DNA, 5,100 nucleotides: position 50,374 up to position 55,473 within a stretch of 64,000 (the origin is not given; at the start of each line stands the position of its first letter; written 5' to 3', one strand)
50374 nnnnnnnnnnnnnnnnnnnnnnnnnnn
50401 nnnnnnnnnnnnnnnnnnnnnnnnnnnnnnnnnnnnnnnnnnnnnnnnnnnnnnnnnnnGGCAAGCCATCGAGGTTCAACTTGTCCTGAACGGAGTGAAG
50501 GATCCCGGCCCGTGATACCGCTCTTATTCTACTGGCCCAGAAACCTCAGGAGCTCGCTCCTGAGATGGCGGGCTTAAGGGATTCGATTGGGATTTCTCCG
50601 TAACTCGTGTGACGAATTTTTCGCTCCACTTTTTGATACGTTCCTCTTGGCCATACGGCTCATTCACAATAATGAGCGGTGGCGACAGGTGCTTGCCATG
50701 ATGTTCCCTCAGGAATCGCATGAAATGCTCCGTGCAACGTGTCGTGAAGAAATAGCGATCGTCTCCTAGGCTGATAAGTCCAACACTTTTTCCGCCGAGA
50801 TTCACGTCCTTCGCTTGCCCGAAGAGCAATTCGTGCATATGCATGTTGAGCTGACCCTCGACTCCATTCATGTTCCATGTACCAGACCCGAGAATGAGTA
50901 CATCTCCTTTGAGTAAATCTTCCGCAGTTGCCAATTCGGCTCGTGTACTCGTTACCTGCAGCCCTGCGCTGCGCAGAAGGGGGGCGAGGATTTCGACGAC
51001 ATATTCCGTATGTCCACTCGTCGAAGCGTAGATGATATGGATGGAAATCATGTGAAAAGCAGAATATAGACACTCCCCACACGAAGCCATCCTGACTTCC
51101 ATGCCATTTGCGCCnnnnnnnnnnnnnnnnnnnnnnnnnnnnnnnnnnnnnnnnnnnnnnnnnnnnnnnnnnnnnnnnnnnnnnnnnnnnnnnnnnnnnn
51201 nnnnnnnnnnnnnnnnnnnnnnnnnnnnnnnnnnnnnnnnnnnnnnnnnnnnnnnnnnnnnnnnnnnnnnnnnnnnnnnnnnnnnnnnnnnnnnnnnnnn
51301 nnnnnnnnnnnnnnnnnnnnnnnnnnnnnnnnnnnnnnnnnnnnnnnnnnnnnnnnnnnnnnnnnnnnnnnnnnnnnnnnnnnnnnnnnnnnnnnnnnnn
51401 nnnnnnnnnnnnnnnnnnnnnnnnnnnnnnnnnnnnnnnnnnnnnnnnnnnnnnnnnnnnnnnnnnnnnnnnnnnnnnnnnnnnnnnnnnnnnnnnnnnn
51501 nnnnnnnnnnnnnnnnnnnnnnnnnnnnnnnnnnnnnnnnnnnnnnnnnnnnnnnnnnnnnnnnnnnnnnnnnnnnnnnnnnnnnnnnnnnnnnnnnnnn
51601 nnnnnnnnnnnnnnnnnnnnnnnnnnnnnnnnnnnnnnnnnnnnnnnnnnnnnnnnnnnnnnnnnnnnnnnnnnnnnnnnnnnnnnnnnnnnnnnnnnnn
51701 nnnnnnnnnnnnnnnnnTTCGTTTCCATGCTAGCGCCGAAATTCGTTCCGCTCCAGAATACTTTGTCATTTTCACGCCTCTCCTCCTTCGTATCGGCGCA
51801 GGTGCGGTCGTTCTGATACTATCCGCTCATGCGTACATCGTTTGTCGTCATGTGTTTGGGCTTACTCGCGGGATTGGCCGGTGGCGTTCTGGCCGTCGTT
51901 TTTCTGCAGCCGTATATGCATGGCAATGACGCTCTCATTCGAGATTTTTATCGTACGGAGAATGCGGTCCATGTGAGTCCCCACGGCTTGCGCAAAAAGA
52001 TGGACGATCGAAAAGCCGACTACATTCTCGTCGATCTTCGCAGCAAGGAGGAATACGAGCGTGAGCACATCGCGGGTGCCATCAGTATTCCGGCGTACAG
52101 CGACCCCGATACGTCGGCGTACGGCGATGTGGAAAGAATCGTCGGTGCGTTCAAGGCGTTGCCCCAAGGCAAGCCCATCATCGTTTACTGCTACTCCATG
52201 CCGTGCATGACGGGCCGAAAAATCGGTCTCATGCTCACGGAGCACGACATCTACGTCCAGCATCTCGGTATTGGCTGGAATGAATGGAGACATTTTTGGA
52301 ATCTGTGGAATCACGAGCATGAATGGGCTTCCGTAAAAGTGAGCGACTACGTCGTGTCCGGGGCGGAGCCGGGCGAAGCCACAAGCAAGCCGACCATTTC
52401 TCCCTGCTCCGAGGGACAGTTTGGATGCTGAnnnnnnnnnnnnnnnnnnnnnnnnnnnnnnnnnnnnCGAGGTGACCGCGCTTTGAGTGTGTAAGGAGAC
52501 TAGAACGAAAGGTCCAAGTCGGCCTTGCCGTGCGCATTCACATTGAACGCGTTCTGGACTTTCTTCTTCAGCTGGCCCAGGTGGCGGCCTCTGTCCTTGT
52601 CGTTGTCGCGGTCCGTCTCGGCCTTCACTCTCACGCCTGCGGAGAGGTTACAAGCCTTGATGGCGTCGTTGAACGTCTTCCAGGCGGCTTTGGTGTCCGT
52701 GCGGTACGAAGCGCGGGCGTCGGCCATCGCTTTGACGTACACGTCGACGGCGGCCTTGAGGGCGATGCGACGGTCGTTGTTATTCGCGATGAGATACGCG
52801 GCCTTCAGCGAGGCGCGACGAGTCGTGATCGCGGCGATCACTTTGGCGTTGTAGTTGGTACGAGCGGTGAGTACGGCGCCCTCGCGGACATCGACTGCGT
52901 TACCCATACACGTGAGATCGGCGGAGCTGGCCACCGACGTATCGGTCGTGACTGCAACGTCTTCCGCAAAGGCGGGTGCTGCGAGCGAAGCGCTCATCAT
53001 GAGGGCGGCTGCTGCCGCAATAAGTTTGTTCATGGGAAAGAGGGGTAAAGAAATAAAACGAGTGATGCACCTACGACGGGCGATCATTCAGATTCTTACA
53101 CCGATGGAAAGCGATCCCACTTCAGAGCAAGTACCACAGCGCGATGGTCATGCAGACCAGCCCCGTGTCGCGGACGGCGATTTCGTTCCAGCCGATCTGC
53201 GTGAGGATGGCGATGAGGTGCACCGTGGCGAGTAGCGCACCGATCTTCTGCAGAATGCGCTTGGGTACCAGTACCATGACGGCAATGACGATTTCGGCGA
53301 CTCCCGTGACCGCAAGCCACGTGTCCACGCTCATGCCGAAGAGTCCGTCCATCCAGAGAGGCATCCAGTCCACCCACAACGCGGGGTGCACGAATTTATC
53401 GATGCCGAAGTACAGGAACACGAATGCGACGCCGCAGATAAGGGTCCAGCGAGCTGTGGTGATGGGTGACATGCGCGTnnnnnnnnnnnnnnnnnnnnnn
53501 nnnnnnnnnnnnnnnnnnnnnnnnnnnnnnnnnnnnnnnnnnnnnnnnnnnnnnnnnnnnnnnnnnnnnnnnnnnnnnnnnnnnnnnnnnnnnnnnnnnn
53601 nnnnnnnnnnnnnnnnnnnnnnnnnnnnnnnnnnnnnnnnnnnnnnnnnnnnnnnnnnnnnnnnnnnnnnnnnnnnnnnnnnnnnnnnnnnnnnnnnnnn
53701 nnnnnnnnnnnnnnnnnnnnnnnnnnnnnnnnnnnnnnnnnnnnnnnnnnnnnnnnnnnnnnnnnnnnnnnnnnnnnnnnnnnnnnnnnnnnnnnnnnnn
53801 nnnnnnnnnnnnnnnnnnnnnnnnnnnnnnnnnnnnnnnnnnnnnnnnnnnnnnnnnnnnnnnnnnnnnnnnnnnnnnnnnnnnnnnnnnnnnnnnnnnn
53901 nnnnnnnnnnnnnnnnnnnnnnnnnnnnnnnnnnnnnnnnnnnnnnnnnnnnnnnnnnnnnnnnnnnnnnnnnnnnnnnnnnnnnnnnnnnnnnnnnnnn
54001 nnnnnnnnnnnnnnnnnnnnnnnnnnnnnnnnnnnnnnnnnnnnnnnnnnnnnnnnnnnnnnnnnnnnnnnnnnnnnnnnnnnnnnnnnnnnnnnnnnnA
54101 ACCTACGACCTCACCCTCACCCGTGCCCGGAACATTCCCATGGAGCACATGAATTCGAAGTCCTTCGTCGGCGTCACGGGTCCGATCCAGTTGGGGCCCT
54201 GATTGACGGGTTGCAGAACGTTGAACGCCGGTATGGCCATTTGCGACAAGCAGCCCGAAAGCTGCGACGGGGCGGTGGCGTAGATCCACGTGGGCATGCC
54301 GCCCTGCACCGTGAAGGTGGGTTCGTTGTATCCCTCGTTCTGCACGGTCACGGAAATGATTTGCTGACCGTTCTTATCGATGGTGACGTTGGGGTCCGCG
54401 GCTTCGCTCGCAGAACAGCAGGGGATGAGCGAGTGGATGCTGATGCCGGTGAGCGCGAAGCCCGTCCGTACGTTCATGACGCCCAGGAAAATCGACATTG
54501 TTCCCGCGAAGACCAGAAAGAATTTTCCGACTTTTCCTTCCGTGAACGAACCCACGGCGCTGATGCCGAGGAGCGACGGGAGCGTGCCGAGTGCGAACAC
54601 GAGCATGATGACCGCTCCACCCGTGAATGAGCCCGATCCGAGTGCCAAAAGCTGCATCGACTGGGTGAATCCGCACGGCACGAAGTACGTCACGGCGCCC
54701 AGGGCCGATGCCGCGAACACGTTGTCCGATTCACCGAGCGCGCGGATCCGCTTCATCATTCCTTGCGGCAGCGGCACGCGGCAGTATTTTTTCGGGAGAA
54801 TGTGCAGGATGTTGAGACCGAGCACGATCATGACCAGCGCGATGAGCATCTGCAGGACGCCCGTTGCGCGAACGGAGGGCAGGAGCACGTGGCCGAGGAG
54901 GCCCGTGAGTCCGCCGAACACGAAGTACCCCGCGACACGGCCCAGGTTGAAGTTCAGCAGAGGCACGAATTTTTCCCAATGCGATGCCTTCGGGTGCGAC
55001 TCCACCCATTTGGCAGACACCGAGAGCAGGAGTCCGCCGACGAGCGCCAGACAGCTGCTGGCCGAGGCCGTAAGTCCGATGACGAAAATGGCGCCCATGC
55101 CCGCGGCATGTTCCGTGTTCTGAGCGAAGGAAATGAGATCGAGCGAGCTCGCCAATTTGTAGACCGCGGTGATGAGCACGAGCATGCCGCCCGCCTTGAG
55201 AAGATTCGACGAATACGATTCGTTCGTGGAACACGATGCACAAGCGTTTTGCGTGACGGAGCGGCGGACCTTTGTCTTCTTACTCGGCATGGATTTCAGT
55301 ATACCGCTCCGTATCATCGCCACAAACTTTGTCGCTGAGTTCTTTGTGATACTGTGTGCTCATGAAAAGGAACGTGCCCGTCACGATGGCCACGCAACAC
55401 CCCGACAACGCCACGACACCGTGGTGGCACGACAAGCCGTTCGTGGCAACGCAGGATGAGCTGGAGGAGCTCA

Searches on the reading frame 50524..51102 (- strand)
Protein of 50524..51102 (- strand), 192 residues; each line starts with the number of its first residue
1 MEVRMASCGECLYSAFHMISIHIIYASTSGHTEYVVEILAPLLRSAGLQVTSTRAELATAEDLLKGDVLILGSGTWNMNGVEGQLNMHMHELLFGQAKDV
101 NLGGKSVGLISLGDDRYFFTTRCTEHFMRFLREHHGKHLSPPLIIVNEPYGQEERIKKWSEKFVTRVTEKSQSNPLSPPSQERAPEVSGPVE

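Call 32: search_protein_families(library=pfam, proteins=[window:50524-51102:-], max_evalue=0.001)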
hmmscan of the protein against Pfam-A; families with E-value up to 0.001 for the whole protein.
window:50524-51102:- (192 aa): 2 families
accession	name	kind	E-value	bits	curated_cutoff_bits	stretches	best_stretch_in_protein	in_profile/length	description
PF00258.30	Flavodoxin_1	-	3.5e-09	37.4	25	1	23-159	1-143/143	Flavodoxin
PF12724.12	Flavodoxin_5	-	0.00091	20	27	0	23-77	2-55/145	Flavodoxin domain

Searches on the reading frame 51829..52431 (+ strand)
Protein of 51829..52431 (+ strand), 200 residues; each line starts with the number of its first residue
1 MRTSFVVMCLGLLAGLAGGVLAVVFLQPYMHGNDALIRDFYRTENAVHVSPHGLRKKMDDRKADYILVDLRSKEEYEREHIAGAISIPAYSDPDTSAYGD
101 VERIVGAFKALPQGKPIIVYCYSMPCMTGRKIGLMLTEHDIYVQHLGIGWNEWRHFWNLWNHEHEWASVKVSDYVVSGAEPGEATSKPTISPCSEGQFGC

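Call 32: search_protein_families(library=pfam, proteins=[window:51829-52431:+], max_evalue=0.001)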
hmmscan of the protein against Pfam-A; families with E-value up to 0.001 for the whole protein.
window:51829-52431:+ (200 aa): 1 family
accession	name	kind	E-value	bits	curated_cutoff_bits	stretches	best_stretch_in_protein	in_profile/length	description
PF00581.25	Rhodanese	-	1.2e-13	51.8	22.2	1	51-154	2-100/102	Rhodanese-like domain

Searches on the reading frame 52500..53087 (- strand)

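Call 32: search_protein_families(library=pfam, proteins=[window:52500-53087:-], max_evalue=0.001)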
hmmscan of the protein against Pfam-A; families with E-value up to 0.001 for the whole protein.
window:52500-53087:- (195 aa): 1 family
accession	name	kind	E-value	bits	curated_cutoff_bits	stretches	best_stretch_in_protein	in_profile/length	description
PF15322.11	PMSI1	-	4.8e-06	26.5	29.6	1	31-138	51-156/315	Protein missing in infertile sperm 1, putative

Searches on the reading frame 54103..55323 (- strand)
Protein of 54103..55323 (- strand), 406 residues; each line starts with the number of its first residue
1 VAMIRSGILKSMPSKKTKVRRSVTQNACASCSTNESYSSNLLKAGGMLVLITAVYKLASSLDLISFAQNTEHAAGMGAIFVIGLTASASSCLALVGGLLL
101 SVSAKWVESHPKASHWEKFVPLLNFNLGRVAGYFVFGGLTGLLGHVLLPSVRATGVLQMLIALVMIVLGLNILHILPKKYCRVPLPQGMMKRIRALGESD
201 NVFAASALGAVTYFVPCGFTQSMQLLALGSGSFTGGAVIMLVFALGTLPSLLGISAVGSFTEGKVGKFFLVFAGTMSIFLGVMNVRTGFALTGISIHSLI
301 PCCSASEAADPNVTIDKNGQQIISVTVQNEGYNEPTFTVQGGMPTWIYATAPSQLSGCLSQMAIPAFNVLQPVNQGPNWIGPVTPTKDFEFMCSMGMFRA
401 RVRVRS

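Call 32: search_protein_families(library=pfam, proteins=[window:54103-55323:-], max_evalue=0.001)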
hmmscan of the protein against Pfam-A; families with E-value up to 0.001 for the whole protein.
window:54103-55323:- (406 aa): 1 family
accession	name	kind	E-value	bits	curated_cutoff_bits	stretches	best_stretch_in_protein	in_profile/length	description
PF13386.12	DsbD_2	-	4.6e-31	108.7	24.9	1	78-283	1-199/199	Cytochrome C biogenesis protein transmembrane region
